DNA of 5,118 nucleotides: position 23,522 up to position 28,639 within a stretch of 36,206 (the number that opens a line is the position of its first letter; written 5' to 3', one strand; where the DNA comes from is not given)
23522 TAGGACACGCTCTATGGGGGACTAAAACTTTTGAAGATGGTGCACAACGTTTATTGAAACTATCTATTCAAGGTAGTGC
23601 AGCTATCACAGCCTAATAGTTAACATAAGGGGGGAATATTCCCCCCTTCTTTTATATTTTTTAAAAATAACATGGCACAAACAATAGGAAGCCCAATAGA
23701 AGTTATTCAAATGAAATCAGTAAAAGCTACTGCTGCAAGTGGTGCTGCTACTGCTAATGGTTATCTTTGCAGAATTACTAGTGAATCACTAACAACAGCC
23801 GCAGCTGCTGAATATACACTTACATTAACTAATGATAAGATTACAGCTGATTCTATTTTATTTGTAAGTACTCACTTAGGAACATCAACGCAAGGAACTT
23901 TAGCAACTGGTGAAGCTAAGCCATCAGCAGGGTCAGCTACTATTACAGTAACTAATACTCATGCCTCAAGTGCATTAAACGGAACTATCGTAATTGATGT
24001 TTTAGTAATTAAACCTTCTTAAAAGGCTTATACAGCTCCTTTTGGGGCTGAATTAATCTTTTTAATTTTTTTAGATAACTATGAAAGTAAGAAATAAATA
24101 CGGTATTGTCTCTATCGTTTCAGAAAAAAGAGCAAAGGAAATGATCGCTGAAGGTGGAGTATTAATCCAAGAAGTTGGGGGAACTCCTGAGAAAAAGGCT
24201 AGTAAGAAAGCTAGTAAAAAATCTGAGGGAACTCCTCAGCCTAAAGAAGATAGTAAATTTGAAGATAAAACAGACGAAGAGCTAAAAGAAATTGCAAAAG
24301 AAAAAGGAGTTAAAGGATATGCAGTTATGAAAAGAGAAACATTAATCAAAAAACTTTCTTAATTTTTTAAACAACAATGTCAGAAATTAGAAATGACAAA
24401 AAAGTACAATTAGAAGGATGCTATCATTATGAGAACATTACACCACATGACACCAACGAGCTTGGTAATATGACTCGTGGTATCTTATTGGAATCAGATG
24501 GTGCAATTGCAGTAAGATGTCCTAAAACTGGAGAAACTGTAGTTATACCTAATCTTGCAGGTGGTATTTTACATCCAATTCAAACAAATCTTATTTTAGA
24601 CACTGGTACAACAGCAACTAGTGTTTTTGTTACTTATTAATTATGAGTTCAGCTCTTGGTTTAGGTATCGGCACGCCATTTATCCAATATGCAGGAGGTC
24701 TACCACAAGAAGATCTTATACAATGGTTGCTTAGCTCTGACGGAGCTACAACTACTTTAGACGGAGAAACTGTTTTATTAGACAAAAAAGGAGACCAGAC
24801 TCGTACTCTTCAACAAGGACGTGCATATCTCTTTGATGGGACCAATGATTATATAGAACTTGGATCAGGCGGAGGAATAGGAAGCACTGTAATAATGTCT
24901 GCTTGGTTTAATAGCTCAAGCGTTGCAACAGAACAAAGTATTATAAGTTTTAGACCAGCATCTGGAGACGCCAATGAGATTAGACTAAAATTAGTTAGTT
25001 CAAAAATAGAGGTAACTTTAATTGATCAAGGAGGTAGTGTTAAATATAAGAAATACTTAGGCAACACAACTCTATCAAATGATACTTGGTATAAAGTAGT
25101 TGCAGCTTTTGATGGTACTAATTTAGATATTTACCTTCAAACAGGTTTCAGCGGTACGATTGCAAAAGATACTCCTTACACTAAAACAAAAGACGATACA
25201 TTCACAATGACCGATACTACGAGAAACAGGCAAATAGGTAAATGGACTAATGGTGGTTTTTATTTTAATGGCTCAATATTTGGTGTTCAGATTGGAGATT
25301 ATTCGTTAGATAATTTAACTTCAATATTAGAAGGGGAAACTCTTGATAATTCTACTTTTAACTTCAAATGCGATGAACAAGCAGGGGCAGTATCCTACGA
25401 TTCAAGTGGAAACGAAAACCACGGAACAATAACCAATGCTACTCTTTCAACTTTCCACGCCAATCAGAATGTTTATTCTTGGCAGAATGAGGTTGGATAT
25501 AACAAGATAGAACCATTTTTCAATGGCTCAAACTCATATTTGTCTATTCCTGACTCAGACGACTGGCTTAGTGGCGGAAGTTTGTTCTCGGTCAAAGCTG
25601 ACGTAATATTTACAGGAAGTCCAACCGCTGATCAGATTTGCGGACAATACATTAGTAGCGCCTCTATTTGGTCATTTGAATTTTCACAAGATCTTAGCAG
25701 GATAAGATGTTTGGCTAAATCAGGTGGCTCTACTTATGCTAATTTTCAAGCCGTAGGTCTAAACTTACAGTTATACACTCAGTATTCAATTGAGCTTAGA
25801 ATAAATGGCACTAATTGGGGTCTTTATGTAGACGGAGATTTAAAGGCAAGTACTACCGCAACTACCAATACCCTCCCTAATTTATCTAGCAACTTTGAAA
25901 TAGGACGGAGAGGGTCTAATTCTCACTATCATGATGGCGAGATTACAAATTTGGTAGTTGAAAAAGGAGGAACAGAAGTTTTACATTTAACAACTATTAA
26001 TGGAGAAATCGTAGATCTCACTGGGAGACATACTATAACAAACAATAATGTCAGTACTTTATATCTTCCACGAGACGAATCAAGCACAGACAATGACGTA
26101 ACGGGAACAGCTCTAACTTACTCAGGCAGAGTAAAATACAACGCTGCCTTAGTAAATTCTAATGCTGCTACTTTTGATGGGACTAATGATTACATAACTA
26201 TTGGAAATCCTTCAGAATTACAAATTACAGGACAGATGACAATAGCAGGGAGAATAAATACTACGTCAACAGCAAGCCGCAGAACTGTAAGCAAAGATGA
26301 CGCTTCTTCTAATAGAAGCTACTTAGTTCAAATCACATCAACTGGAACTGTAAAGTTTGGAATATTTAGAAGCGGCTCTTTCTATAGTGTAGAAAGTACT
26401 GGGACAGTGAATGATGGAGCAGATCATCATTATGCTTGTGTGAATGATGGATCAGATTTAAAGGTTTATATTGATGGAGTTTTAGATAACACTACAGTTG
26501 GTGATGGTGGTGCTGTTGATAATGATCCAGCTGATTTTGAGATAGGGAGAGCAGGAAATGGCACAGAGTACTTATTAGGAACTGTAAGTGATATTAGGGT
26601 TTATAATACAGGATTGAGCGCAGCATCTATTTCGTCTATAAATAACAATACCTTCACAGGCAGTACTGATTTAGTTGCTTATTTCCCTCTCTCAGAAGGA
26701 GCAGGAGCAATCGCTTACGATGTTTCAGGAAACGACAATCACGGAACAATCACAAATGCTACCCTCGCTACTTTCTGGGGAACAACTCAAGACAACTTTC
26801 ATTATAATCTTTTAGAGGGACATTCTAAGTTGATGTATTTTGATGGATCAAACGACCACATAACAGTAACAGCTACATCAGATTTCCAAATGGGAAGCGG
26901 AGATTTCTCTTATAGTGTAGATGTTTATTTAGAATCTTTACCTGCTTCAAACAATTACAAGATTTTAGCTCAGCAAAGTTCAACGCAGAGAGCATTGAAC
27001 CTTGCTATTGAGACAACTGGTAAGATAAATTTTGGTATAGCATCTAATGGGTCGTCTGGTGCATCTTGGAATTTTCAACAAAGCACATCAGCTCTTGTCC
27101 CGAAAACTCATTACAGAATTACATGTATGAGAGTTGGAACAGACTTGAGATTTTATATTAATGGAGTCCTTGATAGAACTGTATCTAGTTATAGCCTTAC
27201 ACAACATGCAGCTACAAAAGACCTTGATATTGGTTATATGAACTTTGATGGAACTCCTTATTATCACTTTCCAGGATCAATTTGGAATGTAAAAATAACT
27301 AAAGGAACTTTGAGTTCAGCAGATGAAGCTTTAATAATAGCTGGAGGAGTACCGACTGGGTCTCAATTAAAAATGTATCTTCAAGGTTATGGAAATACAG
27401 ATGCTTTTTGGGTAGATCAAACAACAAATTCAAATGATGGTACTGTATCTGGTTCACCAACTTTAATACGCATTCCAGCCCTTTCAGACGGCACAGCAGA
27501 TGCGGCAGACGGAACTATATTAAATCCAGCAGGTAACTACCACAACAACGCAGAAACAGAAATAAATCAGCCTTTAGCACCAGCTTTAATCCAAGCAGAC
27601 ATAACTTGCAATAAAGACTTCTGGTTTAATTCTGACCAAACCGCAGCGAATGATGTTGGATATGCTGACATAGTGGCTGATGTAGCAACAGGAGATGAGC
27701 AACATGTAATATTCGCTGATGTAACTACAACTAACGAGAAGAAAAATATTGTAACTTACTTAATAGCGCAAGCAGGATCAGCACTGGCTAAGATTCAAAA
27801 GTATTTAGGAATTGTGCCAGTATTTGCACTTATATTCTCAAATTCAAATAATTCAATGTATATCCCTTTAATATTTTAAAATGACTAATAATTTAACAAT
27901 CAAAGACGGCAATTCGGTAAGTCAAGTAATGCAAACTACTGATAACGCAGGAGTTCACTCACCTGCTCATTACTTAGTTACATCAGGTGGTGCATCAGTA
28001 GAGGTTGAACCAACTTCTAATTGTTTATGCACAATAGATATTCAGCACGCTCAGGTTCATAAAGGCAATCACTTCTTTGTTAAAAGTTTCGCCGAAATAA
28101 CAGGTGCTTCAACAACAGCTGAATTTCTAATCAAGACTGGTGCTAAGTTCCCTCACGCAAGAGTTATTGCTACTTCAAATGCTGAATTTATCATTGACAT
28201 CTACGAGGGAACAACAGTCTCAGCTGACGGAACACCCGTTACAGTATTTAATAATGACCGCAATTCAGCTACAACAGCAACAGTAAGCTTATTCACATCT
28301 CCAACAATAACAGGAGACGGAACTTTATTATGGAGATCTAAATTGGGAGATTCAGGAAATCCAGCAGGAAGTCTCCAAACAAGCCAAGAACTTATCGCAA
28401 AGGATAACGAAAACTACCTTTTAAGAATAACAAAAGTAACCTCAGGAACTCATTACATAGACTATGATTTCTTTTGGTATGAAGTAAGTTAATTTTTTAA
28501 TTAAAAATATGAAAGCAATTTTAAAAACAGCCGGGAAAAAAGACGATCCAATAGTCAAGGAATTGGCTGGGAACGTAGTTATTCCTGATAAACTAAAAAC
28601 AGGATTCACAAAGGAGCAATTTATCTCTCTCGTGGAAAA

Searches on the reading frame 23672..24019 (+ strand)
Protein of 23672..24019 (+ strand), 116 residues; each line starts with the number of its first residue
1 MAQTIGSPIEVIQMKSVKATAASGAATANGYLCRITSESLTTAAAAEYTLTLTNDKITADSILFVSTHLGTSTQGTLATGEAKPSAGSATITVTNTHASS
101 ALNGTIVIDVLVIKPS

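Call 71: search_protein_families(library=phrogs, proteins=[window:23672-24019:+], max_evalue=0.01)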
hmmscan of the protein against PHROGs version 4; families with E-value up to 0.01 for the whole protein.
window:23672-24019:+ (116 aa): 1 family
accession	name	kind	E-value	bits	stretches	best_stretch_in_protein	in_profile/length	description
phrog_18251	-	unknown function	9.1e-07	29.7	1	18-115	187-281/284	-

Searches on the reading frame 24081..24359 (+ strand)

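Call 71: search_protein_families(library=phrogs, proteins=[window:24081-24359:+], max_evalue=0.01)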
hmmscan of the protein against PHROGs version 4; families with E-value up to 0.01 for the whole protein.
window:24081-24359:+ (93 aa): 5 families
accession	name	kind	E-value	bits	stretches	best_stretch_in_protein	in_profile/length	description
phrog_2724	-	unknown function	4.6e-08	34.4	1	10-92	10-78/83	-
phrog_2250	-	unknown function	2.9e-07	31.6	1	47-92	115-160/168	-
phrog_3281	-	DNA, RNA and nucleotide metabolism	2.3e-06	28.9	1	13-92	30-100/107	endonuclease VII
phrog_390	-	transcription regulation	0.00084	20.7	1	46-92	53-93/97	Arc-like repressor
phrog_748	-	connector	0.0015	20.1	1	1-59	1-60/63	head-tail connector protein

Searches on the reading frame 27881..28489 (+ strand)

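Call 71: search_protein_families(library=phrogs, proteins=[window:27881-28489:+], max_evalue=0.01)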
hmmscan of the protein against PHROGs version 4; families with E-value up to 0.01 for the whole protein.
window:27881-28489:+ (203 aa): 1 family
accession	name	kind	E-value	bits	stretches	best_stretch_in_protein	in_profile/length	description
phrog_5335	-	unknown function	9.5e-17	62.3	1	41-201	16-183/191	-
